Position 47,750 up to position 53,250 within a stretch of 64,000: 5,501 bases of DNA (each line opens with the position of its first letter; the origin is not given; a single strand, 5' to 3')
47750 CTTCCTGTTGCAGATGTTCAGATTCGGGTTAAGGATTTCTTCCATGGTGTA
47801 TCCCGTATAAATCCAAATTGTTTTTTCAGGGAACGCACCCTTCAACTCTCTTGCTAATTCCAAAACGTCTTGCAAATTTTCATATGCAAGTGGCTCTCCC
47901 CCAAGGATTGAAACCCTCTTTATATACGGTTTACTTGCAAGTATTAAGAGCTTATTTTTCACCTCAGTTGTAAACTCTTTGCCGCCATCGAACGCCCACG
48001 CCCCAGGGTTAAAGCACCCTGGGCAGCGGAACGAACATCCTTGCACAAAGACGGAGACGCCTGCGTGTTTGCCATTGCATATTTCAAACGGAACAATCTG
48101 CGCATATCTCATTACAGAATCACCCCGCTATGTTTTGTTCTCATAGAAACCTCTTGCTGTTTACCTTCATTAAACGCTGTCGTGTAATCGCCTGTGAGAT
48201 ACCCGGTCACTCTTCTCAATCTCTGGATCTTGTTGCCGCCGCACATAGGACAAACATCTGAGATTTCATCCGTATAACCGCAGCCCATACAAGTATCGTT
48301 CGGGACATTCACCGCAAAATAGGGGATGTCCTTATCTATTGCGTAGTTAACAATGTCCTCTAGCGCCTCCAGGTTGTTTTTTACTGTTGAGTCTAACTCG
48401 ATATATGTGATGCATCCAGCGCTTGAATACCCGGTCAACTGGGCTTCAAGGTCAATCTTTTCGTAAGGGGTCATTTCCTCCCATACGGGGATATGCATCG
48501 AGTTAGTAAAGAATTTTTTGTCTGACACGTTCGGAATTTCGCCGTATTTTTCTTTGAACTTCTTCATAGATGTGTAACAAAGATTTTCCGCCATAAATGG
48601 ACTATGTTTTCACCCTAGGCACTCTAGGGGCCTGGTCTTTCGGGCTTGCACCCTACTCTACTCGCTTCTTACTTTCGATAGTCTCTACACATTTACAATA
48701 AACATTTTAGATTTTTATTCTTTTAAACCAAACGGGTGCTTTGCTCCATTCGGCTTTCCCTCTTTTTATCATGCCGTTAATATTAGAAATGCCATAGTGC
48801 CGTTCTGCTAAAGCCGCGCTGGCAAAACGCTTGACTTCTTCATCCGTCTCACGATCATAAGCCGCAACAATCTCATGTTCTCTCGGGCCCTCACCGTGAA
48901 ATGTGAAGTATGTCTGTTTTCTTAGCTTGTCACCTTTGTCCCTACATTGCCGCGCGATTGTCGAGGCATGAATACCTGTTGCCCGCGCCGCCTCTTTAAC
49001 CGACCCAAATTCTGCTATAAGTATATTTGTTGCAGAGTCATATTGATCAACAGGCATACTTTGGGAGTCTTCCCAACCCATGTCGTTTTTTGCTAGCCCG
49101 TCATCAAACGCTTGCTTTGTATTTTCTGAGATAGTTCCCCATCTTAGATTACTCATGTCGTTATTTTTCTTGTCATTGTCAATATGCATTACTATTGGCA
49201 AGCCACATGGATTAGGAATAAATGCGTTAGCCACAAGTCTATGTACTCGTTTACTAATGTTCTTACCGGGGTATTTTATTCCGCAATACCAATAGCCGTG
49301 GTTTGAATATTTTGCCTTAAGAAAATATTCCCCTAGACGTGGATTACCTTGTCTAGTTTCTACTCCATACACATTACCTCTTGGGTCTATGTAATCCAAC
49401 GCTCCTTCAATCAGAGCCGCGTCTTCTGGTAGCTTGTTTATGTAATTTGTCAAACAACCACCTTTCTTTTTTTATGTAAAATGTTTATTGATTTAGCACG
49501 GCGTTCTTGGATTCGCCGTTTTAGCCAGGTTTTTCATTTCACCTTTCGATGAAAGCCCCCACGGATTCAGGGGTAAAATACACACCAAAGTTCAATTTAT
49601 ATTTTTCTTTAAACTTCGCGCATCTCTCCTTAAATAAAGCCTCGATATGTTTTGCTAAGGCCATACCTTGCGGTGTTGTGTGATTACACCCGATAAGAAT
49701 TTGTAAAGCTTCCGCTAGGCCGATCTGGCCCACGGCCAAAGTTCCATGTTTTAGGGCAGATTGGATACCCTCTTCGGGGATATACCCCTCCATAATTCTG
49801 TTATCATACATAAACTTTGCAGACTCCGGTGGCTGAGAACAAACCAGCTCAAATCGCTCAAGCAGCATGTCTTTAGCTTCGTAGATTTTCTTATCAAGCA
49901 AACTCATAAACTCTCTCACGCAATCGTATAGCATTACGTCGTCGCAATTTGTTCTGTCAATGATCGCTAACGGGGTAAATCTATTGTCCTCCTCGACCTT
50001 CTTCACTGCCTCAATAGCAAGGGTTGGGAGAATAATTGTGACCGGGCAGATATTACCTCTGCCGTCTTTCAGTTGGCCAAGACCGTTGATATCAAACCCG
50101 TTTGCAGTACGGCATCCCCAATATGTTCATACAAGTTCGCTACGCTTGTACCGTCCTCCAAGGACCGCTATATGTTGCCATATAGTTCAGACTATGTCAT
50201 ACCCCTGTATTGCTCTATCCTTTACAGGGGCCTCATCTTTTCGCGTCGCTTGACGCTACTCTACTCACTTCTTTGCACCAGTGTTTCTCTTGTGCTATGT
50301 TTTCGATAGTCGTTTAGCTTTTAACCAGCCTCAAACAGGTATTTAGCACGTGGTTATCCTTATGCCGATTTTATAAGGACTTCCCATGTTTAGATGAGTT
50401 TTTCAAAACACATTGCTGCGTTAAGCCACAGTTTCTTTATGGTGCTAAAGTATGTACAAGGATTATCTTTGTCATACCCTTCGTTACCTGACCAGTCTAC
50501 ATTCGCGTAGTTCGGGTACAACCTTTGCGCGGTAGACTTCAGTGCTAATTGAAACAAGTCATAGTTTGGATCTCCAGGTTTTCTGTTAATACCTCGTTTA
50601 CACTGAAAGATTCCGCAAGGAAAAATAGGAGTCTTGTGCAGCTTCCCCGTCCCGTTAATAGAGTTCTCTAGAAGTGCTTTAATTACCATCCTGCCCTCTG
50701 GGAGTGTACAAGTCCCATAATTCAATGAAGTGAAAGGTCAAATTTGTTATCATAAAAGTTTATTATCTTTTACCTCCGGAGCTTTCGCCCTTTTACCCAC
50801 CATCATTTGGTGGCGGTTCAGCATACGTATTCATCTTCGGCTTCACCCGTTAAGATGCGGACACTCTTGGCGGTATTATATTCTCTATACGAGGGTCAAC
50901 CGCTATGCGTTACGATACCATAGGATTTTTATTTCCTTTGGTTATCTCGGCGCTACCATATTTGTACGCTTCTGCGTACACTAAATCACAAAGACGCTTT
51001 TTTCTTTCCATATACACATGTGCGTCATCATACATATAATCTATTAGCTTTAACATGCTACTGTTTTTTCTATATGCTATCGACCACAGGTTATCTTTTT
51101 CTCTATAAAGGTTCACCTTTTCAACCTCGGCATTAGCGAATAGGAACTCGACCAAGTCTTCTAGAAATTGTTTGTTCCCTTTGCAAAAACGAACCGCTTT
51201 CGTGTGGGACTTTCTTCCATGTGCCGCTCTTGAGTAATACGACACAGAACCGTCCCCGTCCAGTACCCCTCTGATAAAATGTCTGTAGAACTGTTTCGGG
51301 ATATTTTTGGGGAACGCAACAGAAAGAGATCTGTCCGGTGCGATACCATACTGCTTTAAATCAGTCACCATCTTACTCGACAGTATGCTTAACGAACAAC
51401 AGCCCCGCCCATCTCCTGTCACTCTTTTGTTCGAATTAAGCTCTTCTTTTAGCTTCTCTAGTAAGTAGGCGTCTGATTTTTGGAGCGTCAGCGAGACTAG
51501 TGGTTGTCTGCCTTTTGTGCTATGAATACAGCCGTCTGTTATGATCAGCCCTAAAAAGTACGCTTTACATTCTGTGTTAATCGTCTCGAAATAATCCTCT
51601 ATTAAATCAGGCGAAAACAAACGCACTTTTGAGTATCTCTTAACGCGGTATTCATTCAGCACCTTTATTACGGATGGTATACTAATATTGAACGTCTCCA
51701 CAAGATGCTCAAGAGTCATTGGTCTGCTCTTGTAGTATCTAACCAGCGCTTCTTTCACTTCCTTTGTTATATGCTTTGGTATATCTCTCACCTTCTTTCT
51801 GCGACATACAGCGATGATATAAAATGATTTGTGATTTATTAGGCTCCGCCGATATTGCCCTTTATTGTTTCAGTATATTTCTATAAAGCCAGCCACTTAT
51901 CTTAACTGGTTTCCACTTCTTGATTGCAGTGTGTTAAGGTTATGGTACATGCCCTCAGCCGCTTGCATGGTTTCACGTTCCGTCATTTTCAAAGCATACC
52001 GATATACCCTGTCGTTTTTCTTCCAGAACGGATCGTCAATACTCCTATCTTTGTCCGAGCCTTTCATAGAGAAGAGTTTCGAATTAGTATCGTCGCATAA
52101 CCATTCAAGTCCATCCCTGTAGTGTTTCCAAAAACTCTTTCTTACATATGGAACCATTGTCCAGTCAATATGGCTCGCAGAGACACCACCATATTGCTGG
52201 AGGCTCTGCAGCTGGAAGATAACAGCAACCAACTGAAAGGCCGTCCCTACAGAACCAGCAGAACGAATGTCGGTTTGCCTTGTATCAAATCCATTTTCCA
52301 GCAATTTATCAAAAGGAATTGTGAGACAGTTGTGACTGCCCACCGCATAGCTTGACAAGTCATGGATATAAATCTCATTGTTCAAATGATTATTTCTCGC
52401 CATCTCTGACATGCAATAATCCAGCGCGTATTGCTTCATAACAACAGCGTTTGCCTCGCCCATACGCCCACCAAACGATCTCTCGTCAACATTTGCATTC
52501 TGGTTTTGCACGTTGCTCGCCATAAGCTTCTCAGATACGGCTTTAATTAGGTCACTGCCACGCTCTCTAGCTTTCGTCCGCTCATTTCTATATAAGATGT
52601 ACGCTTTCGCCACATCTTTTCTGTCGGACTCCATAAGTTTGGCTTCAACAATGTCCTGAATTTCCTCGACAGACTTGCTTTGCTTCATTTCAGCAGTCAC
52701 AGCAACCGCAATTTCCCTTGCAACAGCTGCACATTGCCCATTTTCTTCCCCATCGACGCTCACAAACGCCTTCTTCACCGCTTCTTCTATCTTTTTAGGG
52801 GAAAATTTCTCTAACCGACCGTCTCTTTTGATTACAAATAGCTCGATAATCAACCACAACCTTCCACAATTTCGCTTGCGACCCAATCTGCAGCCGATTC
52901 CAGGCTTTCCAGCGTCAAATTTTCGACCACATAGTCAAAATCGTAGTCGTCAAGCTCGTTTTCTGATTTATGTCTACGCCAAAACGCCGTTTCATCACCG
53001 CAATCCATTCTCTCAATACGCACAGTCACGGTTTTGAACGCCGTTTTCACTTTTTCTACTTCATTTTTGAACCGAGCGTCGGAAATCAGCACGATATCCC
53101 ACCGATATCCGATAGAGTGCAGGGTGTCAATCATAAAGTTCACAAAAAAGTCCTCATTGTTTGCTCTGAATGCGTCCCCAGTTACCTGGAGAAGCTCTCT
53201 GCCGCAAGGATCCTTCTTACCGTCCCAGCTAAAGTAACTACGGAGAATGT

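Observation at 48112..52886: Anaerobic RNR gene nrdD split into four exons by three group I introns, two carrying different homing endonucleases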

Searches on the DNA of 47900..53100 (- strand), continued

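Call 18: search_rna_families(source=window, start=48570, end=48712, threshold=evalue, max_evalue=10, show_alignments=3)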
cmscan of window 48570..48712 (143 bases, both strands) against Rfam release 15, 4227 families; matches with E-value up to 10: 2.
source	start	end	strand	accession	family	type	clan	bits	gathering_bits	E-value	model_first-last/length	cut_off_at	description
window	48578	48712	-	RF00028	Intron_gpI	Intron;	-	14.7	50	0.084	113-253/253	5'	Group I catalytic intron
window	48598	48630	-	RF01100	PK-BYV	Cis-reg;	-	13.5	50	1.3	1-40/40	no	3'-terminal pseudoknot in BYV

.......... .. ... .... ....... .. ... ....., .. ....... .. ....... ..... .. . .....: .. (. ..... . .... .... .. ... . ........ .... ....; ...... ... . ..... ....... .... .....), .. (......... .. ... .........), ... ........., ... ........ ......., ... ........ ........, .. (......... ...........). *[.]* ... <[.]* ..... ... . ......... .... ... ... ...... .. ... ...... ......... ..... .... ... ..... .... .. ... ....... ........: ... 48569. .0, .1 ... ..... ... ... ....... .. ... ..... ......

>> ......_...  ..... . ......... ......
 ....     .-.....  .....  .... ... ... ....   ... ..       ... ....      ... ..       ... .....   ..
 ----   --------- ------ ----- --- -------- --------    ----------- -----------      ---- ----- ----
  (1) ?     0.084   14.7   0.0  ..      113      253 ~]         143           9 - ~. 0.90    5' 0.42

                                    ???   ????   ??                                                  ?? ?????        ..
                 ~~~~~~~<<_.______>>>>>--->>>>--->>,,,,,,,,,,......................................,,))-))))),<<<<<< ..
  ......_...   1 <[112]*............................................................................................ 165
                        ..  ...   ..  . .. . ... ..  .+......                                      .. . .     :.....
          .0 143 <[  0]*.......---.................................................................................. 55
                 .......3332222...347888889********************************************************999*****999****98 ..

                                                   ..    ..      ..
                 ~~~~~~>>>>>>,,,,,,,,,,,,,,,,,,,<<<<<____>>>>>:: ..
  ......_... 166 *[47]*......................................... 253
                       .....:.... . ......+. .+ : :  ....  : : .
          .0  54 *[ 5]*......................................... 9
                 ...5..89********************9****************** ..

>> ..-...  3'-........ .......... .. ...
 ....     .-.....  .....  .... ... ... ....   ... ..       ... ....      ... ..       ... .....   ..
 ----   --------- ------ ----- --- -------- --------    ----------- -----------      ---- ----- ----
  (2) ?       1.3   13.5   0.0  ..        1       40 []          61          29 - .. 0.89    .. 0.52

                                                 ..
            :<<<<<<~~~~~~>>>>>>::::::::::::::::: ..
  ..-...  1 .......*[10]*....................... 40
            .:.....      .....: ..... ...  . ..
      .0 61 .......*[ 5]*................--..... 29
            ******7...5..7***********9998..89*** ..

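Call 19: search_rna_families(source=window, start=50725, end=50915, threshold=evalue, max_evalue=10, show_alignments=3)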
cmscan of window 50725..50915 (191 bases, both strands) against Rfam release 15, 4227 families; matches with E-value up to 10: 2.
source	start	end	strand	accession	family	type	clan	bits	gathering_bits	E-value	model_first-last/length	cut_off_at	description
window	50740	50785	+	RF02280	TtnuCD3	Gene; snRNA; snoRNA; CD-box;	-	15.7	70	6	1-72/72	no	Tetrahymena snoRNA TtnuCD3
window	50732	50785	+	RF02694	RalA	Gene; sRNA;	-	10.7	170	3.8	1-179/179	no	RalR antitoxin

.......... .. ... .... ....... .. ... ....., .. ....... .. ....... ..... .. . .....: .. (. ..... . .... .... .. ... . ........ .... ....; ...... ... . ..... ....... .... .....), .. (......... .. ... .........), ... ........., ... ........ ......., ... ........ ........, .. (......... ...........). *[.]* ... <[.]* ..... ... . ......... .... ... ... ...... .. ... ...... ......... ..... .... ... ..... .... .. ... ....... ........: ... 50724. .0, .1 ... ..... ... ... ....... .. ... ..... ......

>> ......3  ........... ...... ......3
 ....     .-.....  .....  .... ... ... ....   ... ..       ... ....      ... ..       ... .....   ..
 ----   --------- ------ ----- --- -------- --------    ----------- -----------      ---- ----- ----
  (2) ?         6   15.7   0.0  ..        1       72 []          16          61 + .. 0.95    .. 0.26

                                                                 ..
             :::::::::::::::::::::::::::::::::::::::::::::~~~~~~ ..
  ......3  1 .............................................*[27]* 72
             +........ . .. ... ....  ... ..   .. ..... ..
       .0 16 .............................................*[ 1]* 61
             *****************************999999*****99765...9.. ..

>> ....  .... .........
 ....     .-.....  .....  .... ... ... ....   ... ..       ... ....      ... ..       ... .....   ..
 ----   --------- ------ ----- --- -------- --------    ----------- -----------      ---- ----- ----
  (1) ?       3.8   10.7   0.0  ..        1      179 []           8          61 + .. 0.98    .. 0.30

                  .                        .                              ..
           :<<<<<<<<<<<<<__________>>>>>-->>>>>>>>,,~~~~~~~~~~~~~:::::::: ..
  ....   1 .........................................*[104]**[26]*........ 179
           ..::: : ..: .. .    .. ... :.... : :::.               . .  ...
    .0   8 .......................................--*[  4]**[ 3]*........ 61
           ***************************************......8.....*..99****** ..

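Call 20: search_rna_families(source=window, start=51770, end=51915, threshold=evalue, max_evalue=10, show_alignments=3)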
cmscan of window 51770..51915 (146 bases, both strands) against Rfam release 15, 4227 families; matches with E-value up to 10: 3.
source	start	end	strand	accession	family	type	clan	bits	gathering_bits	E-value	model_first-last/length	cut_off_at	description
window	51863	51915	-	RF00409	SNORA7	Gene; snRNA; snoRNA; HACA-box;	CL00025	11.4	100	3.3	89-140/140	5'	Small nucleolar RNA SNORA7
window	51813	51836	+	RF01509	Afu_300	Gene; snRNA; snoRNA; CD-box;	-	11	40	7.4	65-91/91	no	A. fumigatus snoRNA Afu_300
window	51812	51836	+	RF01505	Afu_264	Gene; snRNA; snoRNA; CD-box;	-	10.5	40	8.6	79-103/103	no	A. fumigatus snoRNA Afu_264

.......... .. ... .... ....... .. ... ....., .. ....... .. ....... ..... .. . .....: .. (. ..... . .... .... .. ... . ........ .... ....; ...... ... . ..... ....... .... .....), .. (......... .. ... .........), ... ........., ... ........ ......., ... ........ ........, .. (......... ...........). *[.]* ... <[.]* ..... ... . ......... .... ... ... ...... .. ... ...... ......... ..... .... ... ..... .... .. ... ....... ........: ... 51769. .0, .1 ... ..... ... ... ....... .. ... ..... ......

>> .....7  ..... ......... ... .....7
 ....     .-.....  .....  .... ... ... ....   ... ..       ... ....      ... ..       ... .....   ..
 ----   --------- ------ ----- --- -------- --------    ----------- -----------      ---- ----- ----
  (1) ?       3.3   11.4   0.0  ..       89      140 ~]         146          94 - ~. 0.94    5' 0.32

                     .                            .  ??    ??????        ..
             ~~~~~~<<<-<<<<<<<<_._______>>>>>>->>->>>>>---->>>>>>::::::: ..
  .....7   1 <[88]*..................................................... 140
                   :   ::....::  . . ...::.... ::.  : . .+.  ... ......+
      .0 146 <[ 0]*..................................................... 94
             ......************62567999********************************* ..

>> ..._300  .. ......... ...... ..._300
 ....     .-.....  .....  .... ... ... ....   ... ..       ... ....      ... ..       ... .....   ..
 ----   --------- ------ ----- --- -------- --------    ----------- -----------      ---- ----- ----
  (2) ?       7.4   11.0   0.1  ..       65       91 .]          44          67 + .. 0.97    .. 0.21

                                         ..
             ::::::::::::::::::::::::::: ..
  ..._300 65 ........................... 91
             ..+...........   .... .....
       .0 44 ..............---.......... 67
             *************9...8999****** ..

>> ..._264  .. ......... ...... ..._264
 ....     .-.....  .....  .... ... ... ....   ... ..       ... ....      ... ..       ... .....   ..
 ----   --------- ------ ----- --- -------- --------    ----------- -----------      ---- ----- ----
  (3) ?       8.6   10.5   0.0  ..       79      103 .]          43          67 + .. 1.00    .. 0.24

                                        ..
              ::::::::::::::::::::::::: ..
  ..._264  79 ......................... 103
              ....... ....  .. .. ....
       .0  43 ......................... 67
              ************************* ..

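Call 25: search_rna_families(sources=[L002, L003, L004, L001], threshold=evalue, max_evalue=1, show_alignments=2)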
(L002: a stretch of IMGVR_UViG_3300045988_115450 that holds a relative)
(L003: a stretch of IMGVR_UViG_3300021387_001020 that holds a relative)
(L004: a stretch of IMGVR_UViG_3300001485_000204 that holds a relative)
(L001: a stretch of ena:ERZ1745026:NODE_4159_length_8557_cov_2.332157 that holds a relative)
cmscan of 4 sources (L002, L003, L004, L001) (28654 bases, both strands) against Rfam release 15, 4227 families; matches with E-value up to 1: 6.
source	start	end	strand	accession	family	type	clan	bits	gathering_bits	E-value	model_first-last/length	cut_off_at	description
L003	212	285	+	RF00005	tRNA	Gene; tRNA;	CL00001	63.5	29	8.8e-12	1-71/71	no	tRNA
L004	212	285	+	RF00005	tRNA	Gene; tRNA;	CL00001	63.5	29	8.8e-12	1-71/71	no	tRNA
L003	289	361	+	RF00005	tRNA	Gene; tRNA;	CL00001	59.2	29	1.3e-10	1-71/71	no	tRNA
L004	289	361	+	RF00005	tRNA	Gene; tRNA;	CL00001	59.2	29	1.3e-10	1-71/71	no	tRNA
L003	3574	3669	+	RF04321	tmRNA_permuted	Gene;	-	23.1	47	0.5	1-213/213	no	permuted transfer-messenger RNA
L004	3574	3669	+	RF04321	tmRNA_permuted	Gene;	-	23.1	47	0.5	1-213/213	no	permuted transfer-messenger RNA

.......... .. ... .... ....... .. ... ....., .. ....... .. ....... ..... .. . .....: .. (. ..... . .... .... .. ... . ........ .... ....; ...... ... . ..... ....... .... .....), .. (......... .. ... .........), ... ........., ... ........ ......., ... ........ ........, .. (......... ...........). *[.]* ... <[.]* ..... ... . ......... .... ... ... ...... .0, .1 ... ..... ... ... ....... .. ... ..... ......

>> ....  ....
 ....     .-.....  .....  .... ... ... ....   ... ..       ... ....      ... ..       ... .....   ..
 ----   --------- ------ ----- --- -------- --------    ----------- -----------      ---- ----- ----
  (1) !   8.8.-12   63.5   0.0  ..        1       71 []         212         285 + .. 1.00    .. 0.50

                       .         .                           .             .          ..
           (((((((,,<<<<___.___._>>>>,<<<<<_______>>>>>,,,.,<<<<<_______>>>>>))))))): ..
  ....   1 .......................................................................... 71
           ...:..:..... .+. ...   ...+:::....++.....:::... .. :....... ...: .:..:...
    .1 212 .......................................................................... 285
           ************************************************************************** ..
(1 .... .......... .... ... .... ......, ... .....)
